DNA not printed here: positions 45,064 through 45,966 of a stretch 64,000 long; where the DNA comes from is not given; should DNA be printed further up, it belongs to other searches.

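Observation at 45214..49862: Methylthioribose kinase, DUF2064, GT2 and SDR epimerase: a candidate pathway that activates and transfers a 5-thio/5-deoxy pentose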

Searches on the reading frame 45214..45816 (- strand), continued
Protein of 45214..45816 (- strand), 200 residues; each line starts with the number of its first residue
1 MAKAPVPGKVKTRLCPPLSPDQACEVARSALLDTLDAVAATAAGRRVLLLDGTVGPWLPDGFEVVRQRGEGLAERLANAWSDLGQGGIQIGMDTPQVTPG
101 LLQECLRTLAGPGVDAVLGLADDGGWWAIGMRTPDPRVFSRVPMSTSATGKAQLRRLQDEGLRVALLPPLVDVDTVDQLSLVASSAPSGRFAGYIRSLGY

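Call 92: search_protein_families(library=ncbifam, proteins=[L031:3603-4709:+, L031:4761-5324:+, L033:5963-7108:+, L033:7209-7757:+], max_evalue=0.00001)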
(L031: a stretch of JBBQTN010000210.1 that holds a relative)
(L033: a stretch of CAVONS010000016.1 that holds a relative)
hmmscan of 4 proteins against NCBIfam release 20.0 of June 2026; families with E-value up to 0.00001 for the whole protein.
L031:3603-4709:+ (368 aa): 29 families (the best 25 are shown)
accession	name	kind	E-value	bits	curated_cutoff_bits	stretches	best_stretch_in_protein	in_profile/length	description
NF049973.1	radical_Rv1681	equivalog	6.3e-105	350.7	380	1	32-368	2-326/326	Rv1681 family radical SAM protein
TIGR03470.1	HpnH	equivalog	7.6e-16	58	225.05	1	102-284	20-193/318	adenosyl-hopene transferase HpnH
TIGR04250.1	SCM_rSAM_ScmE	equivalog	5.9e-15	55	400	1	121-278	12-169/358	SynChlorMet cassette radical SAM/SPASM protein ScmE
TIGR02666.1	moaA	equivalog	2.3e-13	49.8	284.05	1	121-262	19-166/336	GTP 3',8-cyclase MoaA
NF045574.1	sacti_mat_StsB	exception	1.2e-12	47.4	625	1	122-283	106-264/466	StsB family radical SAM/SPASM domain sactipeptide maturase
TIGR04546.1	rSAM_ahbC_deAc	equivalog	2.7e-12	46.2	650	1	121-283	48-208/390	12,18-didecarboxysiroheme deacetylase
TIGR04053.2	TIGR04053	equivalog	2.8e-12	46.6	395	1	122-280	18-178/366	TIGR04053 family radical SAM/SPASM domain-containing protein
NF050035.1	rSAM_WgK_link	exception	1e-11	44.5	650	1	121-262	18-158/367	radical SAM/SPASM peptide maturase WgkB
TIGR03977.1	rSAM_pair_HxsC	equivalog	1.9e-11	43.4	267.9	1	121-273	34-188/292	His-Xaa-Ser system radical SAM maturase HxsC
TIGR04251.1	SCM_rSAM_ScmF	equivalog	4.7e-11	42.7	400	1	112-277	4-171/353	SynChlorMet cassette radical SAM/SPASM protein ScmF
TIGR02668.1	moaA_archaeal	equivalog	8.3e-11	41.4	325.25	1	119-266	17-163/303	GTP 3',8-cyclase MoaA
NF012164.0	AlbA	equivalog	1.3e-10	40.4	850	1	106-265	107-265/442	subtilosin maturase AlbA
TIGR03962.1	mycofact_rSAM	equivalog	3.1e-10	39.7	265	1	119-279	19-177/339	mycofactocin radical SAM maturase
TIGR04167.1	rSAM_SeCys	equivalog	1.2e-09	37.9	300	1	119-254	15-150/303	arsenosugar biosynthesis radical SAM (seleno)protein ArsS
TIGR04303.1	GeoRSP_rSAM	equivalog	1.9e-09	37.6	400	1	119-270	12-159/325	GeoRSP system radical SAM/SPASM protein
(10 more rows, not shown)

L031:4761-5324:+ (187 aa): 1 family
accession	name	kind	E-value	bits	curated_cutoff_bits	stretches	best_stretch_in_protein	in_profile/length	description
NF041179.1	TQO_large_DoxD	equivalog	2e-08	34.4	300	1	89-173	83-165/181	thiosulfate:quinone oxidoreductase large subunit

L033:5963-7108:+ (381 aa): 34 families (the best 25 are shown)
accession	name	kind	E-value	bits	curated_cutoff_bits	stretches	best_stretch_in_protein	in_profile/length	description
NF049973.1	radical_Rv1681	equivalog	7.6e-97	324.1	380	1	39-381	5-326/326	Rv1681 family radical SAM protein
NF045574.1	sacti_mat_StsB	exception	9.4e-20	70.9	625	1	137-294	105-261/466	StsB family radical SAM/SPASM domain sactipeptide maturase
TIGR04053.2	TIGR04053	equivalog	1.3e-17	64.1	395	1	130-294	11-178/366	TIGR04053 family radical SAM/SPASM domain-containing protein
NF050035.1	rSAM_WgK_link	exception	2.7e-17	62.8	650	1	137-275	18-157/367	radical SAM/SPASM peptide maturase WgkB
TIGR04250.1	SCM_rSAM_ScmE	equivalog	1.3e-16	60.4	400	1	137-285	12-161/358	SynChlorMet cassette radical SAM/SPASM protein ScmE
TIGR04545.1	rSAM_ahbD_hemeb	equivalog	1.4e-16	60.9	500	1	136-282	8-155/339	heme b synthase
TIGR02666.1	moaA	equivalog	6.8e-15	54.9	284.05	1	138-274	20-164/336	GTP 3',8-cyclase MoaA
TIGR03962.1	mycofact_rSAM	equivalog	8.5e-15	54.7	265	1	118-287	4-171/339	mycofactocin radical SAM maturase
TIGR03470.1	HpnH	equivalog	5.1e-14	52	225.05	1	136-295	36-193/318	adenosyl-hopene transferase HpnH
TIGR04055.1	rSAM_NirJ2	equivalog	3.2e-13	49.9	500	1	131-283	4-155/326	putative heme d1 biosynthesis radical SAM protein NirJ2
TIGR04546.1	rSAM_ahbC_deAc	equivalog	7.2e-13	48.1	650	1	131-291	43-202/390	12,18-didecarboxysiroheme deacetylase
TIGR04251.1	SCM_rSAM_ScmF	equivalog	1.1e-12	48.1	400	1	130-292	6-172/353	SynChlorMet cassette radical SAM/SPASM protein ScmF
TIGR04167.1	rSAM_SeCys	equivalog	1.5e-12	47.3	300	1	136-267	16-149/303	arsenosugar biosynthesis radical SAM (seleno)protein ArsS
NF012164.0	AlbA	equivalog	1.4e-11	43.6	850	1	135-292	120-278/442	subtilosin maturase AlbA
TIGR04466.1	rSAM_BlsE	equivalog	3.9e-11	43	400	1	138-294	13-167/327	cytosylglucuronate decarboxylase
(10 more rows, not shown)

L033:7209-7757:+ (182 aa): 1 family
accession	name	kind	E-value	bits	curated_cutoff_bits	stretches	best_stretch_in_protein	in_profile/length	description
NF041179.1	TQO_large_DoxD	equivalog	1.7e-07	31.5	300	1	81-174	73-169/181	thiosulfate:quinone oxidoreductase large subunit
